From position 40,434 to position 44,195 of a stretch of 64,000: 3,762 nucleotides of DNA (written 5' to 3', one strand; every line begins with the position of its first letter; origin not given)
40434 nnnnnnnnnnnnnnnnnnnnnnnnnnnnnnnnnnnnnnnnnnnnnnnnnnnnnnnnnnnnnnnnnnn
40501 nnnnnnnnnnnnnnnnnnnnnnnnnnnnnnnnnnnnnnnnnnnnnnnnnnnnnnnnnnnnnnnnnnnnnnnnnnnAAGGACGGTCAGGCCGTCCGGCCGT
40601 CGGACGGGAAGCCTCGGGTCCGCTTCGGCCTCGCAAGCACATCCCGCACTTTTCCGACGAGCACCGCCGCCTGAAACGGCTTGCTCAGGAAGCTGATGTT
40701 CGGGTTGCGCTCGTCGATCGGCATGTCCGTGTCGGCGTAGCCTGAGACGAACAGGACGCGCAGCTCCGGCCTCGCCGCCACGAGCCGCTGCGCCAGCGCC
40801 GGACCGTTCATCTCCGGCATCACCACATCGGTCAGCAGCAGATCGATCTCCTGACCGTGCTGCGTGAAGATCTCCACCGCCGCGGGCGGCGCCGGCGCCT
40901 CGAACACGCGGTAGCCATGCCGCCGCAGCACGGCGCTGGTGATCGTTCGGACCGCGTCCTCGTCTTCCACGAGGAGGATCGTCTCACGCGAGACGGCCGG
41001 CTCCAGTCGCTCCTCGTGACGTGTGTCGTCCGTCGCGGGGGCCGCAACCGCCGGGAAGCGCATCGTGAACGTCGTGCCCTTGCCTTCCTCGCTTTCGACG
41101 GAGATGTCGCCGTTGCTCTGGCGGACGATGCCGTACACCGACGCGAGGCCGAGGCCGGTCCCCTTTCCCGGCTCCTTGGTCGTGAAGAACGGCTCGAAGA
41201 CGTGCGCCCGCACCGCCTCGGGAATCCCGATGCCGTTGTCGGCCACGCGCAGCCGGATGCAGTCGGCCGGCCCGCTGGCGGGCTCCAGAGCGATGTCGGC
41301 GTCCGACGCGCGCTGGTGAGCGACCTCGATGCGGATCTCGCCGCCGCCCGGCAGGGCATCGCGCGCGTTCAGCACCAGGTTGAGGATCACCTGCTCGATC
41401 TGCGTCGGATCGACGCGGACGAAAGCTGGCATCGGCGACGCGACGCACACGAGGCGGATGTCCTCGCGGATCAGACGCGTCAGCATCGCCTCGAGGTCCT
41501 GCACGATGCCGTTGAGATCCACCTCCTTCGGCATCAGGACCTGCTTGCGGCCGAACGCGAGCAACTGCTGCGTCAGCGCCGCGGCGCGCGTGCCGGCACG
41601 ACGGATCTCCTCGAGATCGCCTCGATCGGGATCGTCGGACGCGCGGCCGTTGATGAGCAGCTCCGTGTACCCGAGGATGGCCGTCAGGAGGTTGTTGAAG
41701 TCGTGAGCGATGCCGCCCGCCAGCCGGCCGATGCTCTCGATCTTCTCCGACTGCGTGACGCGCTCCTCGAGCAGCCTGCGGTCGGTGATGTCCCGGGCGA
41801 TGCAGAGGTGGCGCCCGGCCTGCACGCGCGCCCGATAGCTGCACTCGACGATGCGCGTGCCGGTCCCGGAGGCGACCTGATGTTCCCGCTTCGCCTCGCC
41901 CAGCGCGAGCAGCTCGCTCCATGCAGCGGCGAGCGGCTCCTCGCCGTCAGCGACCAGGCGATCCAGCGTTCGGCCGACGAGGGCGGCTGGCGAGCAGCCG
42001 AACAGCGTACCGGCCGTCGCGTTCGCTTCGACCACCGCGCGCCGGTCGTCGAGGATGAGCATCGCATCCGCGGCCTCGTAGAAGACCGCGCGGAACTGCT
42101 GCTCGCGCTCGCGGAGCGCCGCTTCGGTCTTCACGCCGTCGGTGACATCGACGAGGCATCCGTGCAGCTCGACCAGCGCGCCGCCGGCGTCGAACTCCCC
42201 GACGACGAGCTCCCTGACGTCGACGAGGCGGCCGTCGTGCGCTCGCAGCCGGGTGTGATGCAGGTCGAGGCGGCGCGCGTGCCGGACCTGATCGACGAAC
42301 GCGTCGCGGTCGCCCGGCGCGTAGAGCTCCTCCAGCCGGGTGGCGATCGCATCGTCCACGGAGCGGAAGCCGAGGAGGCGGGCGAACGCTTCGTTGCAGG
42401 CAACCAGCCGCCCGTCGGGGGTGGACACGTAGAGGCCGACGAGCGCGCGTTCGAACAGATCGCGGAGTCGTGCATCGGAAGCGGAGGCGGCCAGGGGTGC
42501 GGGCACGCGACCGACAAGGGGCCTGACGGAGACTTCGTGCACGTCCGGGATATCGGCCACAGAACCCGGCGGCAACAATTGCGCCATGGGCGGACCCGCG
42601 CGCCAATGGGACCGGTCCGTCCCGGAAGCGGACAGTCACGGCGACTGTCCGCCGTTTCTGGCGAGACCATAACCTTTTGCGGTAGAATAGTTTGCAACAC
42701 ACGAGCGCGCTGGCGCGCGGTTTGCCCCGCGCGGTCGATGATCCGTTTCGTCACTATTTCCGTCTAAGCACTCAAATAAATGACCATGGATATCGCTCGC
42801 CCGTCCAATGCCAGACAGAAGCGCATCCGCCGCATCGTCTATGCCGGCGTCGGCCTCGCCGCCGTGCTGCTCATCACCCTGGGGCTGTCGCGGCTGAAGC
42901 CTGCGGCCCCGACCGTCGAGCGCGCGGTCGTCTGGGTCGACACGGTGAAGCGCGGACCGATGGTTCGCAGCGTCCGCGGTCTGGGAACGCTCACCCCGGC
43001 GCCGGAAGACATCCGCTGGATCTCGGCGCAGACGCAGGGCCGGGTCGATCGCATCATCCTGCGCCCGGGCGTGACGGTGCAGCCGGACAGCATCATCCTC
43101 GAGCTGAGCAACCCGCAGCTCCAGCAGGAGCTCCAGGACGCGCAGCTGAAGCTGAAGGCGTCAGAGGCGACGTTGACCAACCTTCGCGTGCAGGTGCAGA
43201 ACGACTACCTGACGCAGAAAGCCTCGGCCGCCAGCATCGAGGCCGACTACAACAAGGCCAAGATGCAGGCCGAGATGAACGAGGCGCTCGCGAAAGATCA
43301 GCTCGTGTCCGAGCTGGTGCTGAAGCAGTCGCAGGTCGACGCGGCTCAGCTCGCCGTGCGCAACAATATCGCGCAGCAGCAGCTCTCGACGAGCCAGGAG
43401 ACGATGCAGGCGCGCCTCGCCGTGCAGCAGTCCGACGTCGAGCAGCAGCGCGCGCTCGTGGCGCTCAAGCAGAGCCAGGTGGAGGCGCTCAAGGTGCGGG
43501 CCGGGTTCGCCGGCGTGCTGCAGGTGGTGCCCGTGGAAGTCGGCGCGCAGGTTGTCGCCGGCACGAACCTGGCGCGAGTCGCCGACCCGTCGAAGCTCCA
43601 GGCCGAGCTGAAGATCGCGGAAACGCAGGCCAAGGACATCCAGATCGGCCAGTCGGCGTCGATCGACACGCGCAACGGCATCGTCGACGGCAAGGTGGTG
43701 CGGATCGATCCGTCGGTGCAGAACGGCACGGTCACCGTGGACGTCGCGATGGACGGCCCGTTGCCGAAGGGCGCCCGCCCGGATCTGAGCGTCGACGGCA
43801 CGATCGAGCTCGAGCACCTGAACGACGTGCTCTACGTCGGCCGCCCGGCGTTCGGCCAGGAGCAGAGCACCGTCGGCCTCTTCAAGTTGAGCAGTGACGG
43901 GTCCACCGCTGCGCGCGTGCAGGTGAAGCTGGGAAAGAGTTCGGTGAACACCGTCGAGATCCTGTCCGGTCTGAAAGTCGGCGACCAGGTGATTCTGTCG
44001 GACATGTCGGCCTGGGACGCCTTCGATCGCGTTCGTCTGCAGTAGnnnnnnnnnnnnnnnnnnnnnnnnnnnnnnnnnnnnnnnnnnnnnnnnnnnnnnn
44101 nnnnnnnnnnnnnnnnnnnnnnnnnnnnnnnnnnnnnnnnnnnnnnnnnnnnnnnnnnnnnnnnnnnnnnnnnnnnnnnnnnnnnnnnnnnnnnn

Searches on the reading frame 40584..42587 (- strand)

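Call 30: search_protein_families(library=pfam, proteins=[window:40584-42587:-], max_evalue=0.001)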
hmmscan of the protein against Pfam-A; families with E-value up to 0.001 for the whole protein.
window:40584-42587:- (667 aa): 8 families
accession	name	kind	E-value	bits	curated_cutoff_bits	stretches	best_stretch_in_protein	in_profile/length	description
PF02518.31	HATPase_c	-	2.7e-26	92.6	26.4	1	393-513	2-109/111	Histidine kinase-, DNA gyrase B-, and HSP90-like ATPase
PF00072.30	Response_reg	-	1.3e-18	67.6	30.2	1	537-647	1-110/111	Response regulator receiver domain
PF08448.16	PAS_4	-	5.5e-16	59.2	23.1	2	174-271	6-109/110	PAS fold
PF13426.13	PAS_9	-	9.5e-16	58.4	27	2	51-150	3-103/103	PAS domain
PF13188.13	PAS_8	-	3.9e-14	52.4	21.8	2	39-93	1-55/65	PAS domain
PF00989.32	PAS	-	1.1e-13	51.6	22.6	2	164-258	2-100/113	PAS fold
PF00512.31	HisKA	-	4.7e-10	39.8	26.9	1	287-349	3-64/66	His Kinase A (phospho-acceptor) domain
PF12860.13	PAS_7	-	0.00011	22.7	27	0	51-126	7-92/115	PAS fold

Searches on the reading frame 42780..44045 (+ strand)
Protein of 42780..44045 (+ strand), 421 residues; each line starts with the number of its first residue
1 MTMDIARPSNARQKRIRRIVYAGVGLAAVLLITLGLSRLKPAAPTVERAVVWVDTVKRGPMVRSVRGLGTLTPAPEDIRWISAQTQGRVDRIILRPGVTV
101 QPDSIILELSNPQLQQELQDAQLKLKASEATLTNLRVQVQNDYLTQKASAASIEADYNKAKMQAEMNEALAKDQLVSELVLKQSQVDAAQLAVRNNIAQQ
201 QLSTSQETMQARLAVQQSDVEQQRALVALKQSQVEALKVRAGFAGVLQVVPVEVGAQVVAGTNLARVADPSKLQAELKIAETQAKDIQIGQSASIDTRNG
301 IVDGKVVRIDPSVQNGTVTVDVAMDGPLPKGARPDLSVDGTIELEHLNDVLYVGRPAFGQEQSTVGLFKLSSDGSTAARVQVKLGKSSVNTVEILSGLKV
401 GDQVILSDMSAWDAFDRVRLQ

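Call 30: search_protein_families(library=pfam, proteins=[window:42780-44045:+], max_evalue=0.001)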
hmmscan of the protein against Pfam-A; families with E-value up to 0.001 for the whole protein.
window:42780-44045:+ (421 aa): 2 families
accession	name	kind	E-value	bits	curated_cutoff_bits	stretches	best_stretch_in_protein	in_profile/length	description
PF13437.12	HlyD_3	-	3.1e-13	50.8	22.2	1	238-328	1-97/106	HlyD family secretion protein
PF16576.10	HlyD_D23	-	7.1e-13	48.8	30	1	62-323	3-198/214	Barrel-sandwich domain of CusB or HlyD membrane-fusion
